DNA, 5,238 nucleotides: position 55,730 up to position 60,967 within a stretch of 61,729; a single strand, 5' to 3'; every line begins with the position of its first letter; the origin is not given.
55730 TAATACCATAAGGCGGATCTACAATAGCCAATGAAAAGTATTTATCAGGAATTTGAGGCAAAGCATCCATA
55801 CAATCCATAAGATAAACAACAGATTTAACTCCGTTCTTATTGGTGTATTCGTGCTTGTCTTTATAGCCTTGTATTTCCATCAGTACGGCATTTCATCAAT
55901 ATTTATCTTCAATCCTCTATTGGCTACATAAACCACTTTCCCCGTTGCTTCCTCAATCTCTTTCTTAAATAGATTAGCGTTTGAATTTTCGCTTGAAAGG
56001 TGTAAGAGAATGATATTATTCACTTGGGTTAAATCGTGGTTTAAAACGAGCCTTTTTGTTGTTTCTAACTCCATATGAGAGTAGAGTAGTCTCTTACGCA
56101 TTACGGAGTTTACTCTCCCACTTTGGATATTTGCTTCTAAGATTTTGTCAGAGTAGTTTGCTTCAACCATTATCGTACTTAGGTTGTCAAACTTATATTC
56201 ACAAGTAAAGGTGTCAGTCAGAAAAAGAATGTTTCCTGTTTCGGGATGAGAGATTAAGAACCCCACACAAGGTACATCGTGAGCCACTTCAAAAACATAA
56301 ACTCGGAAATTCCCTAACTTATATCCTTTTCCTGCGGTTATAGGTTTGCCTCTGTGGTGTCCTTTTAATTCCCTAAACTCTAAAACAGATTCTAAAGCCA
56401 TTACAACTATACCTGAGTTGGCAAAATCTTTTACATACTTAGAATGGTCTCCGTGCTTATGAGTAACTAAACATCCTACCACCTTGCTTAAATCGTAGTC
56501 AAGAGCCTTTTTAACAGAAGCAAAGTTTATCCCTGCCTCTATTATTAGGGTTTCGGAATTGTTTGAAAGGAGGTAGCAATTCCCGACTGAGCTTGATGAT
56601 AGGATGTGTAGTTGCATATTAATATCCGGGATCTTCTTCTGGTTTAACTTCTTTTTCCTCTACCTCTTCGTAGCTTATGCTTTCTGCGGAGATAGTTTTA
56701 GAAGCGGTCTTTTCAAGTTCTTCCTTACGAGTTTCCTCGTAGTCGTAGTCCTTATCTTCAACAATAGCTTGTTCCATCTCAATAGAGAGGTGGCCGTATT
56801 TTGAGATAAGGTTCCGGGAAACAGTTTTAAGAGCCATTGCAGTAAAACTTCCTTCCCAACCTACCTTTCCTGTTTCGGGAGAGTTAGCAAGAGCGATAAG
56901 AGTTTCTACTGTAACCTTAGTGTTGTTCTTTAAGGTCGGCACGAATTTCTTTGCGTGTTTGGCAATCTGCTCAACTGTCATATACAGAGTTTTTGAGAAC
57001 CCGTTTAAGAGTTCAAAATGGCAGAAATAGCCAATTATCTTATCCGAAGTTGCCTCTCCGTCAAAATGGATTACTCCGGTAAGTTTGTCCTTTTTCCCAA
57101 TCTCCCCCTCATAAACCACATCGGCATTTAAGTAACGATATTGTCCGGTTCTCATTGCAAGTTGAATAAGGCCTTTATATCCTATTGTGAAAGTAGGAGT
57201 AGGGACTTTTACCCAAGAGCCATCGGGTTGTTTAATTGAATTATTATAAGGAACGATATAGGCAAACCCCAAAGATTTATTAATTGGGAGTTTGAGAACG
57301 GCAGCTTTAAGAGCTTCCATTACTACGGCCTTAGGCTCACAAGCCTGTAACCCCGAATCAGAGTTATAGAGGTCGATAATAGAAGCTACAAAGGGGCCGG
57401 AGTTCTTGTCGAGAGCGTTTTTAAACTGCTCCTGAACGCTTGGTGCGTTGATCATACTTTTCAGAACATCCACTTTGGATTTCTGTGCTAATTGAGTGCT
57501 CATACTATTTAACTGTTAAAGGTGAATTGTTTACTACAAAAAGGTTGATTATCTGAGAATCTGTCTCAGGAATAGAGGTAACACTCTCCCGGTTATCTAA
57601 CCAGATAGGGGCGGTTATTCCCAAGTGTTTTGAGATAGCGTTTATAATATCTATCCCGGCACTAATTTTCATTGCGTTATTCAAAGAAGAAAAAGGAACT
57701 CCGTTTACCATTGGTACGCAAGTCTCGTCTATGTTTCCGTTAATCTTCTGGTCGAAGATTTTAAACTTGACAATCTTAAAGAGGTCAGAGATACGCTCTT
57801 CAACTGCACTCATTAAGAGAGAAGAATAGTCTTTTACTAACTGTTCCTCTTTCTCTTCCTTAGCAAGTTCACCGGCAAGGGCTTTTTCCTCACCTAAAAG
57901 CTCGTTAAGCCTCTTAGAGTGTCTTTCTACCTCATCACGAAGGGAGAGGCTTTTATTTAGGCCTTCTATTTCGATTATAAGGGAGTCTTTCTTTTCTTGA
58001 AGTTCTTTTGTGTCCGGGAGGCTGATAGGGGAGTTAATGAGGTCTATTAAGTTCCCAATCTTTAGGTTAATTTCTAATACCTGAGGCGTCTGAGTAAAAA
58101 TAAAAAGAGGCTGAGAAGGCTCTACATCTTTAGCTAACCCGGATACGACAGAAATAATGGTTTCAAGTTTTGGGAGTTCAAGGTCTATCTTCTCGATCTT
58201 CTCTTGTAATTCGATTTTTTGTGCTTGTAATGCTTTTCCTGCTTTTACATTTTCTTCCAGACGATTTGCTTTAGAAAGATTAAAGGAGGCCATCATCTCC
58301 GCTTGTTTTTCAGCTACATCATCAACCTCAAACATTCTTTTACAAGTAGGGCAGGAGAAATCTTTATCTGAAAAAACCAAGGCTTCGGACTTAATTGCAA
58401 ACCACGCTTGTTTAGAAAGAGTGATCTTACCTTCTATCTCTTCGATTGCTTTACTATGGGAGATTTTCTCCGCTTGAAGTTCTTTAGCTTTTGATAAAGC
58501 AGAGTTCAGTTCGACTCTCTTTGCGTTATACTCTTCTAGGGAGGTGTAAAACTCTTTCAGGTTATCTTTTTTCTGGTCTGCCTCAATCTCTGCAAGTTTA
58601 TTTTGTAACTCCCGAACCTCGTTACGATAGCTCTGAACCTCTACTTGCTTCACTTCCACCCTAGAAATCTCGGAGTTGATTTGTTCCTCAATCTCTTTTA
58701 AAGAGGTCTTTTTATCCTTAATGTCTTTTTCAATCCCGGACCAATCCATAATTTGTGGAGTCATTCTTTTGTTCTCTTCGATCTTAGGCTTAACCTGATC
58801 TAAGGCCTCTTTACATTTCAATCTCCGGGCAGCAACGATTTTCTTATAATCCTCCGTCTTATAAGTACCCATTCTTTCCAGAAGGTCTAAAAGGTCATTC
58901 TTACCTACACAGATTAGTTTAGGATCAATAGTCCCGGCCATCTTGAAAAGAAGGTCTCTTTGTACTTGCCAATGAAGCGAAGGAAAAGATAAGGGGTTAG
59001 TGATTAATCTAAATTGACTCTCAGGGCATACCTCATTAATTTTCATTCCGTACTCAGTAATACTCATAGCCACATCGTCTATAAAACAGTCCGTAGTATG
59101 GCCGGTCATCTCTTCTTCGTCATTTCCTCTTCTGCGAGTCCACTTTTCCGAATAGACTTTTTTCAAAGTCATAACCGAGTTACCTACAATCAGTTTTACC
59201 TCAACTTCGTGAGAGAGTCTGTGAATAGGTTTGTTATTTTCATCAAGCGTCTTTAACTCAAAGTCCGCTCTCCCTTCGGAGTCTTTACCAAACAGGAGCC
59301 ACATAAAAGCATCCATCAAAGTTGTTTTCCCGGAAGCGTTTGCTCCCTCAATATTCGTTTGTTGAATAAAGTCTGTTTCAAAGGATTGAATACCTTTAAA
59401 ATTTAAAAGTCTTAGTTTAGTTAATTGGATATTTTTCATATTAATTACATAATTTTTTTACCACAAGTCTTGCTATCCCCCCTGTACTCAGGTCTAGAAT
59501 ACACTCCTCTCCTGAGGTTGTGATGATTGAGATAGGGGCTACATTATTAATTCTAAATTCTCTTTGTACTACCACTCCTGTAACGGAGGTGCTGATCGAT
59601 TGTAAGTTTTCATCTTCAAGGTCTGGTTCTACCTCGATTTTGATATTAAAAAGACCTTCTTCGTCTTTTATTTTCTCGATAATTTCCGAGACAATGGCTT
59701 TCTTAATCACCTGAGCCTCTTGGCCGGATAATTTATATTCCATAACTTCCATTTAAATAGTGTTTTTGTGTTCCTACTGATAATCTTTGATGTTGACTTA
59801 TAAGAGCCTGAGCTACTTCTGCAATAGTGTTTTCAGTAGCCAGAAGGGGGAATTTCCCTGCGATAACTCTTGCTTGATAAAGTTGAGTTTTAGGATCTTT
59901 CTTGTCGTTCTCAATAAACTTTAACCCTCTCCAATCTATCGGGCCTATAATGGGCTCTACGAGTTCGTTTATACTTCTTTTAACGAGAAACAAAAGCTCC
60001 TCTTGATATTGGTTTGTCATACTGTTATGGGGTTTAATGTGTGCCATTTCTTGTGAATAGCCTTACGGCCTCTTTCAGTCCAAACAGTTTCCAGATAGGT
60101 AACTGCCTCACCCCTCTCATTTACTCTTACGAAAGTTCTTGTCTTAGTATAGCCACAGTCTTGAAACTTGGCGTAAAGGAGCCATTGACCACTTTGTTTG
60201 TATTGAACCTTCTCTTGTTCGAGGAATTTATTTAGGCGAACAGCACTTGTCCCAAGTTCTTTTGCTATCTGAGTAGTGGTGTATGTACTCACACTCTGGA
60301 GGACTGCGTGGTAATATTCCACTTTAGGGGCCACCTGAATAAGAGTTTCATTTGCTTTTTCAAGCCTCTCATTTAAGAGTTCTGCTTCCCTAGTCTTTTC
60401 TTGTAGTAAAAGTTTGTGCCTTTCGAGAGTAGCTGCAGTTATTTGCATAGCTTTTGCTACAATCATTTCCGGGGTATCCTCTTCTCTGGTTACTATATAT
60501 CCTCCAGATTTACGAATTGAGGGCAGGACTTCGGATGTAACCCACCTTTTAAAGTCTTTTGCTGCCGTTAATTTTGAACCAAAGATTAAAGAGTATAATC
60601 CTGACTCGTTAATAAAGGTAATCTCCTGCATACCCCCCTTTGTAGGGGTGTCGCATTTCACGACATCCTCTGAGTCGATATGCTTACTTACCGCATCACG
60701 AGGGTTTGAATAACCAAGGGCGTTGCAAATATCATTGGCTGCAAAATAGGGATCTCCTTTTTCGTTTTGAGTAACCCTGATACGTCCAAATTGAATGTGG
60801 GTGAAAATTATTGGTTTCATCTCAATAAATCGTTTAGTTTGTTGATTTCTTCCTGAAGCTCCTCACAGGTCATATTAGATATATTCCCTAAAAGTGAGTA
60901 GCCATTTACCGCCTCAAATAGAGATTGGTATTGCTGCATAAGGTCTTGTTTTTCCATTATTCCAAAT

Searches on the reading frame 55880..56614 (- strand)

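Call 103: search_protein_families(library=pfam, proteins=[window:55880-56614:-], max_evalue=0.001)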
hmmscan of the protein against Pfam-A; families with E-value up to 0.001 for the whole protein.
window:55880-56614:- (244 aa): 2 families
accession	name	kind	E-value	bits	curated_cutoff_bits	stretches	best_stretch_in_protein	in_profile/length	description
PF00753.33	Lactamase_B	-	3.9e-06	27.4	22.7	1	10-89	5-88/196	Metallo-beta-lactamase superfamily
PF12706.13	Lactamase_B_2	-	7.1e-06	26.2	27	1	25-156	5-168/200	Beta-lactamase superfamily domain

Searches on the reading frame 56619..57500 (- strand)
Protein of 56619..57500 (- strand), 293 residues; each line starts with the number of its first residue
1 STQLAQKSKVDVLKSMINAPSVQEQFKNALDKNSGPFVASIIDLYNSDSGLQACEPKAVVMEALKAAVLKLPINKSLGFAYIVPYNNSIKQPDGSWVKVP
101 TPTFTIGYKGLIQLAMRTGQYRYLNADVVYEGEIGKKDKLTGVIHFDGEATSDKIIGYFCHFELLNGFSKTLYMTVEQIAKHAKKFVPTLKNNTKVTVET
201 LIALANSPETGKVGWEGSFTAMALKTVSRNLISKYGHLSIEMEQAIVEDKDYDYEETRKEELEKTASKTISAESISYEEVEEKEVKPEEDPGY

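Call 103: search_protein_families(library=pfam, proteins=[window:56619-57500:-], max_evalue=0.001)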
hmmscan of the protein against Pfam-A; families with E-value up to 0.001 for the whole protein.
window:56619-57500:- (293 aa): 1 family
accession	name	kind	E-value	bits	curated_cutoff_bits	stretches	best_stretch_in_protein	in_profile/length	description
PF03837.19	RecT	-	1.4e-35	123.1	24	1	37-263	3-193/198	RecT family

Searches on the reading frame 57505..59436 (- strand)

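Call 103: search_protein_families(library=pfam, proteins=[window:57505-59436:-], max_evalue=0.001)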
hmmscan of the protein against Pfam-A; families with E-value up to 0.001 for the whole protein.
window:57505-59436:- (643 aa): 3 families
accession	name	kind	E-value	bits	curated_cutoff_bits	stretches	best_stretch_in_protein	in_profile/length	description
PF13555.12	AAA_29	-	2.4e-06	27.6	27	1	6-52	2-50/61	P-loop containing region of AAA domain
PF13476.12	AAA_23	-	6.9e-06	27.3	27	1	7-338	1-200/201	AAA domain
PF02463.25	SMC_N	-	6e-05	23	40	1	5-90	2-89/220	RecF/RecN/SMC N terminal domain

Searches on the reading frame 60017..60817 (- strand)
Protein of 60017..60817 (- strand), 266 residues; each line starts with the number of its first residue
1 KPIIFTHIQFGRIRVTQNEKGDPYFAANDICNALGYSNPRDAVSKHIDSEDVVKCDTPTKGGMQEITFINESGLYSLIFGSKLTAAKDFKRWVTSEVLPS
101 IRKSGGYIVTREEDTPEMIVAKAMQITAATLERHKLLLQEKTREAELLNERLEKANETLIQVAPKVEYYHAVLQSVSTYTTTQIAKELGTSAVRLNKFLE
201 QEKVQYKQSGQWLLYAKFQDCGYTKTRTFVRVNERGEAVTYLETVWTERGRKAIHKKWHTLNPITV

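Call 103: search_protein_families(library=pfam, proteins=[window:60017-60817:-], max_evalue=0.001)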
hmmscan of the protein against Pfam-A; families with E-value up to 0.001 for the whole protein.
window:60017-60817:- (266 aa): 2 families
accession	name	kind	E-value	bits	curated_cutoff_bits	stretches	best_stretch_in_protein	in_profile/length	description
PF02498.22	Bro-N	-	3.3e-27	95.4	25.6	1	13-99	2-96/96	BRO family, N-terminal domain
PF03374.19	ANT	-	9.3e-26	90.7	25.3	1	159-259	4-106/108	Phage antirepressor protein KilAC domain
